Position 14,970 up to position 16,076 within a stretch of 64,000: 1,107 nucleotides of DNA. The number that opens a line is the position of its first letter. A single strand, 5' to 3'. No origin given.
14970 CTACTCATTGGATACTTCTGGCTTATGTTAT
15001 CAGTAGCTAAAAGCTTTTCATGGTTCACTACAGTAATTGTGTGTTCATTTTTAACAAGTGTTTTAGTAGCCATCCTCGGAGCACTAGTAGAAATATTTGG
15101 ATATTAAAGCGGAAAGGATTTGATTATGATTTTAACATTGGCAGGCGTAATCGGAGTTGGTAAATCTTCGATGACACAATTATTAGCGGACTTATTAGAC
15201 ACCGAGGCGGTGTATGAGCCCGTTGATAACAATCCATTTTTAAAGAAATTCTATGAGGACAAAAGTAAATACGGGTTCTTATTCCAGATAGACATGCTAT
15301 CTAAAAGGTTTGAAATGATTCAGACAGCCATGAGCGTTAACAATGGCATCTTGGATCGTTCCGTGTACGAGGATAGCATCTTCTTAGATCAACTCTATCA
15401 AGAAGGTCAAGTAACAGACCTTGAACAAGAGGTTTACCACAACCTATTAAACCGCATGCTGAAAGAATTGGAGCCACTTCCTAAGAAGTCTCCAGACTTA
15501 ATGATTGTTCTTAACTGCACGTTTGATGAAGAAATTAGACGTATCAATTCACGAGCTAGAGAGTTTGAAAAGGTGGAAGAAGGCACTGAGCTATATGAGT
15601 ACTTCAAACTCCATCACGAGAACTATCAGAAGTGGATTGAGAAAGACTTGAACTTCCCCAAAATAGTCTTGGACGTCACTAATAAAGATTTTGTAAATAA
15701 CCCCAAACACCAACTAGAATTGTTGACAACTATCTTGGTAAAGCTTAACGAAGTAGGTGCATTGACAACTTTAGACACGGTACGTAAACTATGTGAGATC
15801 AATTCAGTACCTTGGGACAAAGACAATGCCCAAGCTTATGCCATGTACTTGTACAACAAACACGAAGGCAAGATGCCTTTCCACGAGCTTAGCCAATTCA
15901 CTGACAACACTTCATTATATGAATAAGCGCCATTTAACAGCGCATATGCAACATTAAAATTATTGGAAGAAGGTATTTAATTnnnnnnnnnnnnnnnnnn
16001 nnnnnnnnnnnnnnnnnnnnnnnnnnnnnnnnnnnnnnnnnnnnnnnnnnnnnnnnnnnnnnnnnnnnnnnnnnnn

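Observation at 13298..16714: Phage-encoded deoxynucleoside scavenging cluster: dNMP kinase, deoxynucleoside kinase and a PnuC-like membrane transporter (plus NrdH-like redoxin at 2444)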

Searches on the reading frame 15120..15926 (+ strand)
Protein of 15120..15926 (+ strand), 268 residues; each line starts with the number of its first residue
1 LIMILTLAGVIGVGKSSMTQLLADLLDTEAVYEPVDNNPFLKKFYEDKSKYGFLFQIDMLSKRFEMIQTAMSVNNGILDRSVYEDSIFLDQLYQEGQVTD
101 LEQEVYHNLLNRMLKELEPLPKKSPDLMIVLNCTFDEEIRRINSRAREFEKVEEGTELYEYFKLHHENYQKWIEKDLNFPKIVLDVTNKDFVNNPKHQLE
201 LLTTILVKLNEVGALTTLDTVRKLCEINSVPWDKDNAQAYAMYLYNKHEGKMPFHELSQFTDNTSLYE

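Call 3: search_protein_families(library=pfam, proteins=[window:15120-15926:+], max_evalue=0.01)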
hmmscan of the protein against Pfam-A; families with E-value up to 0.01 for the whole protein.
window:15120-15926:+ (268 aa): 5 families
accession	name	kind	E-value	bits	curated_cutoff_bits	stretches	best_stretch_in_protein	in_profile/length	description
PF01712.25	dNK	-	1.7e-38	132.8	27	1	6-205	2-198/203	Deoxynucleoside kinase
PF02223.23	Thymidylate_kin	-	1.7e-05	25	27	1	108-178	101-168/185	Thymidylate kinase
PF13238.12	AAA_18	-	0.00018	22.4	29.4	1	7-154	3-120/128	AAA domain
PF07120.17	DUF1376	-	0.00064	20.5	30.1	1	97-156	16-75/86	Protein of unknown function (DUF1376)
PF00004.35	AAA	-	0.0039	18.1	21.2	1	6-152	2-126/131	ATPase family associated with various cellular activities (AAA)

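Call 4: search_protein_families(library=phrogs, proteins=[window:15120-15926:+], max_evalue=0.001)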
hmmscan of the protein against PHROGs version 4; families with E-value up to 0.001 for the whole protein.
window:15120-15926:+ (268 aa): 1 family
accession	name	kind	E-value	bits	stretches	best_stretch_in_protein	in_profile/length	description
phrog_761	-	other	7.7e-46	158.4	1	3-257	20-270/362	thymidylate kinase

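Call 5: search_protein_families(library=ncbifam, proteins=[window:15120-15926:+], max_evalue=0.01)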
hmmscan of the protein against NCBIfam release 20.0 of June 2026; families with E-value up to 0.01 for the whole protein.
window:15120-15926:+ (268 aa): 2 families
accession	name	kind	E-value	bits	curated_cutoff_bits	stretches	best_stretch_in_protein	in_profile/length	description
TIGR00041.1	DTMP_kinase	equivalog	5e-06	26.3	83.25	1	5-189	7-188/196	dTMP kinase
NF006085.0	PRK08233.1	equivalog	0.00077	19.3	198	1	3-80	6-87/184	hypothetical protein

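Call 13: search_solved_structures(query=window:15120-15926:+, max_evalue=0.001, show_alignments=2)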
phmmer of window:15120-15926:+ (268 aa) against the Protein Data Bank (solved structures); distinct sequences matched with E-value up to 0.001: 8.
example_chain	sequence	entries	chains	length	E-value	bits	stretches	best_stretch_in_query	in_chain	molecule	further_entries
8puu_A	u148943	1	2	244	9.2e-23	84.2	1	3-151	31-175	Deoxynucleoside kinase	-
2jas_A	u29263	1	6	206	1.2e-19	73.9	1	5-187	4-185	DEOXYGUANOSINE KINASE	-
2jaq_A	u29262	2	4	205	1.5e-19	73.7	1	5-187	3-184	DEOXYGUANOSINE KINASE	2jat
2ocp_A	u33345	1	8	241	5.7e-06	29.1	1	67-202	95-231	Deoxyguanosine kinase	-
8b9z_O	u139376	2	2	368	5.3e-05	26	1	60-171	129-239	NADH dehydrogenase [ubiquinone] 1 alpha subcomplex subunit 10, mitochondrial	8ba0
8esw_AL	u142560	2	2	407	5.7e-05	25.9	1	55-171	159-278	NADH dehydrogenase [ubiquinone] 1 alpha subcomplex subunit 10, mitochondrial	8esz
8j5e_A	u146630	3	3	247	0.0004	23.1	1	7-167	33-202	Deoxyadenosine/deoxycytidine kinase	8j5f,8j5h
8j5g_A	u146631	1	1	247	0.00084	22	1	7-151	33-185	Deoxyadenosine/deoxycytidine kinase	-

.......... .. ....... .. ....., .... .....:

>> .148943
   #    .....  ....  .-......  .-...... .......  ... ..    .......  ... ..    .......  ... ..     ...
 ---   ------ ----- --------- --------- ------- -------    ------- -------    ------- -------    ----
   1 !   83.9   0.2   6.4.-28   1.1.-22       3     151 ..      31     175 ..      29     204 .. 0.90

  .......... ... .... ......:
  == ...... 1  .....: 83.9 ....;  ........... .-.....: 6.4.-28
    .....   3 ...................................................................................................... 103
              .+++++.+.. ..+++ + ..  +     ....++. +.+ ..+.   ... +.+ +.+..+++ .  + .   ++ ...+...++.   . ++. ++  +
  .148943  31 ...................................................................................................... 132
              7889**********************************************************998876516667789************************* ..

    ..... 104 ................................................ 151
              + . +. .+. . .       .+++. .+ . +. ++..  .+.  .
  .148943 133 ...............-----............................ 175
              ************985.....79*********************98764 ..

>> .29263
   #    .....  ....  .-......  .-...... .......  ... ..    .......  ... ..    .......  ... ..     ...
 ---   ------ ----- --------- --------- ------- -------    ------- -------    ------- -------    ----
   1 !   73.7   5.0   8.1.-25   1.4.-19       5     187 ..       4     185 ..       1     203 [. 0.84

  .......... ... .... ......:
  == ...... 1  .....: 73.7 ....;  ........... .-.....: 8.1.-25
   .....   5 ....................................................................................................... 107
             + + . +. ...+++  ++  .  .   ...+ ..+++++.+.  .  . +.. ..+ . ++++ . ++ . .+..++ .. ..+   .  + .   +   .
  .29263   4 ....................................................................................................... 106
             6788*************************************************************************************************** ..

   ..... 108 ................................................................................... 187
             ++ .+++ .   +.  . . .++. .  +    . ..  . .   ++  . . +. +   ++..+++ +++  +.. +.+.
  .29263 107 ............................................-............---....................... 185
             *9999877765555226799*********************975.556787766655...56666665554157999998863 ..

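Call 68: search_dna_similar(query=window:15120-15926:+, collection=phages, mode=protein, max_rows=60, rows=spread, max_evalue=1e-8)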
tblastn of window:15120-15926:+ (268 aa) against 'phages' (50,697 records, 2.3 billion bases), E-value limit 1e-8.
Records with a match: 131; places in all: 133; records where one place covers at least 80% of the query: 83.
Best place of each record, by identity: 95-99% 4; 60-80% 42; <60% 85.
By first word of the organism name: Enterococcus 60; Lactobacillus 40; Bacillus 10; Listeria 9; Lactococcus 2; Acinetobacter 2; Levilactobacillus 1; Leuconostoc 1; Aerococcus 1; Staphylococcus 1; and 4 more.
By host as written in the record: Lactobacillus plantarum 18; - 16; Enterococcus faecalis 10; Enterococcus faecium 9; Listeria monocytogenes 8; Enterococcus sp. 6; Lactobacillus brevis 5; Enterococcus faecalis ATCC 700802 / V583 4; and 34 more.
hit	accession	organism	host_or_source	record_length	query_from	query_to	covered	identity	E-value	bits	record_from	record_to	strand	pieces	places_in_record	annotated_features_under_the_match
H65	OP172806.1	Enterococcus phage EH802P1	Enterococcus_B hirae DO82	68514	1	268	100%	95.5%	5e-171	528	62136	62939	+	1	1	hypothetical protein | DNA endonuclease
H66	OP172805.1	Enterococcus phage EH93P2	Enterococcus_B hirae DO93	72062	1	268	100%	95.5%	5e-171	528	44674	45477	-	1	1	hypothetical protein | DNA endonuclease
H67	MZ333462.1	Enterococcus phage GVEsP-1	Enterococcus sp.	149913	1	267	100%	74.9%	2e-135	427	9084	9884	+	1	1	NADH dehydrogenase [ubiquinone] 1 alpha subcomplex subunit 10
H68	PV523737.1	Enterococcus phage ZJGS4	Enterococcus mundtii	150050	1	267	100%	74.9%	3e-135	426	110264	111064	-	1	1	thymidylate kinase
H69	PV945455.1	Enterococcus phage vB_Edu_21C1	Enterococcus sp.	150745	1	267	100%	74.9%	3e-135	426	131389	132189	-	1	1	thymidylate kinase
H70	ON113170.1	Enterococcus phage vB_OCPT_CCS1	Enterococcus sp.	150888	1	267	100%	74.9%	3e-135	426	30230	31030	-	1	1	hypothetical protein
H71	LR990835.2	Enterococcus phage Porthos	-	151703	1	267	100%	74.9%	3e-135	426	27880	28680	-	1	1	Deoxyadenosine kinase DnK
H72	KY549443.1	Enterococcus phage EFP01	Enterococcus faecium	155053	1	267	100%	74.9%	3e-135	426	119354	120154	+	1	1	hypothetical protein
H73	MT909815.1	Enterococcus phage iF6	Enterococcus faecium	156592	1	267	100%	74.9%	5e-135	425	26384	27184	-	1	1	deoxyribonucleoside kinase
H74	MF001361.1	Enterococcus phage EF5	Enterococcus faecalis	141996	1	267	100%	74.5%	1e-134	424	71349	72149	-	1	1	deoxyadenosine kinase / deoxyguanosine kinase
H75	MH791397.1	Enterococcus phage EfsSzw-1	Enterococcus faecalis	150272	1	267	100%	74.2%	3e-134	423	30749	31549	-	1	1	deoxynucleoside kinase family protein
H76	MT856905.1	Enterococcus phage vB_EfaM_A2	Enterococcus faecalis OG1RF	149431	1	262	98%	66.0%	5e-112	360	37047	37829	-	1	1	deoxynucleoside kinase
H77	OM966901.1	Enterococcus phage vB_OCPT_Bill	Enterococcus sp.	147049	1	262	98%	65.7%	1e-111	358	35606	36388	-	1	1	hypothetical protein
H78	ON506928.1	Enterococcus phage TJE2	Enterococcus faecium strain UCH1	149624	1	262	98%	65.7%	1e-111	358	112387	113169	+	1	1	deoxyadenosine kinase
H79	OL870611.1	Enterococcus phage UTI-EfS3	Enterococcus faecalis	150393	1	262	98%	65.7%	1e-111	358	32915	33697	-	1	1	deoxyadenosine kinase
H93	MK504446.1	Lactobacillus phage SAC12B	Lactobacillus brevis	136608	1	217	81%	40.8%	1e-45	169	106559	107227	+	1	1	deoxynucleoside kinase | glycosyltransferase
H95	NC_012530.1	Lactobacillus phage Lb338-1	-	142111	3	216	80%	40.3%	8e-44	164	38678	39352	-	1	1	thymidylate kinase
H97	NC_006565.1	Lactobacillus phage LP65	Lactobacillus plantarum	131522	3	227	84%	36.9%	8e-39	149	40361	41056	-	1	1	thymidylate kinase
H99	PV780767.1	Leuconostoc phage phiLM33_01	Leuconostoc mesenteroides WIKIM 33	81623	4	212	78%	38.3%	1e-40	154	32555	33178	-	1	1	deoxynucleoside kinase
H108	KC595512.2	Bacillus phage JL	Bacillus cereus BGSC 6E1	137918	5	213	78%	30.7%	1e-25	111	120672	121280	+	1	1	deoxyadenosine kinase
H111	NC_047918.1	Lactobacillus phage Satyr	Lactobacillus plantarum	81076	3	216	80%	29.7%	5e-22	100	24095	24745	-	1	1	thymidylate kinase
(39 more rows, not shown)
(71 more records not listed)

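Call 73: get_annotated_region(hit=H111, flank=600)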
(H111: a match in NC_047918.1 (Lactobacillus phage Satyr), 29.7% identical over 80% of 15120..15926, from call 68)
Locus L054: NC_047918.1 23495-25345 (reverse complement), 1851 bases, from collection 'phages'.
description: Lactobacillus phage Satyr, complete genome.
organism: Lactobacillus phage Satyr (NCBI taxid 2070201)
taxonomy: Viruses; Duplodnaviria; Heunggongvirae; Uroviricota; Caudoviricetes; Tybeckvirinae; Maenadvirus; Maenadvirus satyr
host: Lactobacillus plantarum; source: organic waste runoff; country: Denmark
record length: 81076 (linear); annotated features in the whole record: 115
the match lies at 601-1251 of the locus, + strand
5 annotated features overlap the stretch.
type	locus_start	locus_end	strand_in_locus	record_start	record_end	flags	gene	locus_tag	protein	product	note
CDS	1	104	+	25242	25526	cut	-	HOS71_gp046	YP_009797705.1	hypothetical protein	-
CDS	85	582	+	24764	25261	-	-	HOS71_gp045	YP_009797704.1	hypothetical protein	-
CDS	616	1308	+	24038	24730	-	-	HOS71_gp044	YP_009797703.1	thymidylate kinase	-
CDS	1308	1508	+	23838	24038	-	-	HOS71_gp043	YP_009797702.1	hypothetical protein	-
CDS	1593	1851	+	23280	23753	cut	-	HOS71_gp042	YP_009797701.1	hypothetical protein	-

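Call 74: get_annotated_region(hit=H93, flank=600)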
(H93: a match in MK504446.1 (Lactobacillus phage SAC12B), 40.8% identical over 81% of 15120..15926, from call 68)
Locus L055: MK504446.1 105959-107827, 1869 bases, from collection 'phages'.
description: Lactobacillus phage SAC12B, complete genome.
organism: Lactobacillus phage SAC12B (NCBI taxid 2510941)
taxonomy: Viruses; Duplodnaviria; Heunggongvirae; Uroviricota; Caudoviricetes; Herelleviridae; Tybeckvirus; Tybeckvirus SAC12B
host: Lactobacillus brevis; source: irish wastewater; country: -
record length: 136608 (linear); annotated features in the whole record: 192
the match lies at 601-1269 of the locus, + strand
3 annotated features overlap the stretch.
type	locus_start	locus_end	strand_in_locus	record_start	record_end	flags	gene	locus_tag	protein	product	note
CDS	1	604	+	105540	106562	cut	-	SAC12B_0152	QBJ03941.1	glycosyltransferase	-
CDS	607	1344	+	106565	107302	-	-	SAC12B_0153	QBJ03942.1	deoxynucleoside kinase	-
CDS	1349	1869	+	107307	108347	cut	-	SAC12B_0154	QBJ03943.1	nuclease SbcCD subunit D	-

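Call 75: get_annotated_region(hit=H95, flank=600)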
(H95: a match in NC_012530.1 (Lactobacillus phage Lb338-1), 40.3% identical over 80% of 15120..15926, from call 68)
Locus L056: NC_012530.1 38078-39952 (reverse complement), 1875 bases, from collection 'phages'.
description: Lactobacillus phage Lb338-1, complete genome.
organism: Lactobacillus phage Lb338-1 (NCBI taxid 2892342)
taxonomy: Viruses; Duplodnaviria; Heunggongvirae; Uroviricota; Caudoviricetes; Herelleviridae; Mooreparkvirus; Mooreparkvirus Lb3381
host: -; source: -; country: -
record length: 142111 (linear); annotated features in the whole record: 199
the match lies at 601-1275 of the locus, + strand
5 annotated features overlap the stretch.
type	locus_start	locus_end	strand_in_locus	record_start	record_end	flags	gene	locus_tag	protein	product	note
CDS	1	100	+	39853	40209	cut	-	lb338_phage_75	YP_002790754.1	hypothetical protein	-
CDS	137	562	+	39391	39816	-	-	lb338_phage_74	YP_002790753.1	hypothetical protein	similar to Lactobacillus plantarum phage LP65 gp078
CDS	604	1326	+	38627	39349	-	-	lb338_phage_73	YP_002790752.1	thymidylate kinase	similar to Lactobacillus salivarius UCC118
CDS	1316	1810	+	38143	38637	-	-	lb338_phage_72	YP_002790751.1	nucleoside deoxyribosyltransferase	similar to Oenococcus oeni PSU1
CDS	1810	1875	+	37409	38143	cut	-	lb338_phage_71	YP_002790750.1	putative endodeoxyribonuclease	similar to Lactobacillus casei phage A2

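Call 76: get_annotated_region(hit=H97, flank=600)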
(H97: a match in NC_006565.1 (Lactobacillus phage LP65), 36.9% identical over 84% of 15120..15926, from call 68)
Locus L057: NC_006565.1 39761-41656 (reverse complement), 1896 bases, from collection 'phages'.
description: Lactobacillus phage LP65, complete genome.
organism: Lactobacillus phage LP65 (NCBI taxid 2892344)
taxonomy: Viruses; Duplodnaviria; Heunggongvirae; Uroviricota; Caudoviricetes; Herelleviridae; Salchichonvirus; Salchichonvirus LP65
host: Lactobacillus plantarum; source: -; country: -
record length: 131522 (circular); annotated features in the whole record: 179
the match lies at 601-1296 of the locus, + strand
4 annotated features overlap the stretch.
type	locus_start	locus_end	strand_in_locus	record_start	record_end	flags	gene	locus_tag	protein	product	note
CDS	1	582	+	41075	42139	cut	-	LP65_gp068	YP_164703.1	DNA primase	orf68; similar to DNA primase dnaG phage and phage K g 76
CDS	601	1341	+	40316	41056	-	-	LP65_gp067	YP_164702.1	thymidylate kinase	orf67; similar to Lactobacillus plantarum deoxyguanosine kinase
CDS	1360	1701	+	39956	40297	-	-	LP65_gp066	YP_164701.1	hypothetical protein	orf66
CDS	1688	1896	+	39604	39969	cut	-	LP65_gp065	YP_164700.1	hypothetical protein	orf65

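Call 77: get_annotated_region(hit=H108, flank=600)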
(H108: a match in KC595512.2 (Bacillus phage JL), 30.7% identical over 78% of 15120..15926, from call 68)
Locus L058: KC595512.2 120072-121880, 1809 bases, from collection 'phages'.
description: Bacillus phage JL, complete genome.
organism: Bacillus phage JL (NCBI taxid 1296655)
taxonomy: Viruses; Duplodnaviria; Heunggongvirae; Uroviricota; Caudoviricetes; Herelleviridae; Spounavirinae; Siminovitchvirus; Siminovitchvirus JL
host: Bacillus cereus BGSC 6E1; source: soil; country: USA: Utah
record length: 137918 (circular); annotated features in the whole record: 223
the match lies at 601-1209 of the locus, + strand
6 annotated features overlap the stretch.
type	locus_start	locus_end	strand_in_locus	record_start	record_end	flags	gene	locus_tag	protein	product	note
CDS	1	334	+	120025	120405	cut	-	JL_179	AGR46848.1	primase/topoisomerase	gp179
CDS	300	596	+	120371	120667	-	-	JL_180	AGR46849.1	hypothetical protein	gp180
CDS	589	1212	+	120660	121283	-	-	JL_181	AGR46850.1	deoxyadenosine kinase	gp181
CDS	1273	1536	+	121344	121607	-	-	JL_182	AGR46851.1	hypothetical protein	gp182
CDS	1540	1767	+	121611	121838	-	-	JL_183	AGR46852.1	hypothetical protein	gp183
CDS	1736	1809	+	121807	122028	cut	-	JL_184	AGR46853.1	hypothetical protein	gp184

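Call 78: get_annotated_region(hit=H99, flank=600)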
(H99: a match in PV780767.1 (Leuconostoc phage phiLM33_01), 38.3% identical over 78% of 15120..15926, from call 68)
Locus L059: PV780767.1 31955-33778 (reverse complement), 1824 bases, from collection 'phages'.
description: Leuconostoc phage phiLM33_01, complete genome.
organism: Leuconostoc phage phiLM33_01 (NCBI taxid 3440536)
taxonomy: Viruses
host: Leuconostoc mesenteroides WIKIM 33; source: kimchi; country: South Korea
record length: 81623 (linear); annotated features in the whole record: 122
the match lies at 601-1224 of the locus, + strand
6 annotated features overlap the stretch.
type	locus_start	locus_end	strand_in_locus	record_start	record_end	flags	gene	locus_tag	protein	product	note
CDS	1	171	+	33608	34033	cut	-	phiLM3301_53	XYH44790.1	hypothetical protein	-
CDS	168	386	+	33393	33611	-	-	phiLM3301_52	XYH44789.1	glutaredoxin-like protein NrdH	-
CDS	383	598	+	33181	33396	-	-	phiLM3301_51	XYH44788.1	hypothetical protein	-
CDS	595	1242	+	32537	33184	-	-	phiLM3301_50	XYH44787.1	deoxynucleoside kinase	-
CDS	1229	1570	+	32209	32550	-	-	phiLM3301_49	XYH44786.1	hypothetical protein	-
CDS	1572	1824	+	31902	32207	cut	-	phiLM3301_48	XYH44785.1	hypothetical protein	-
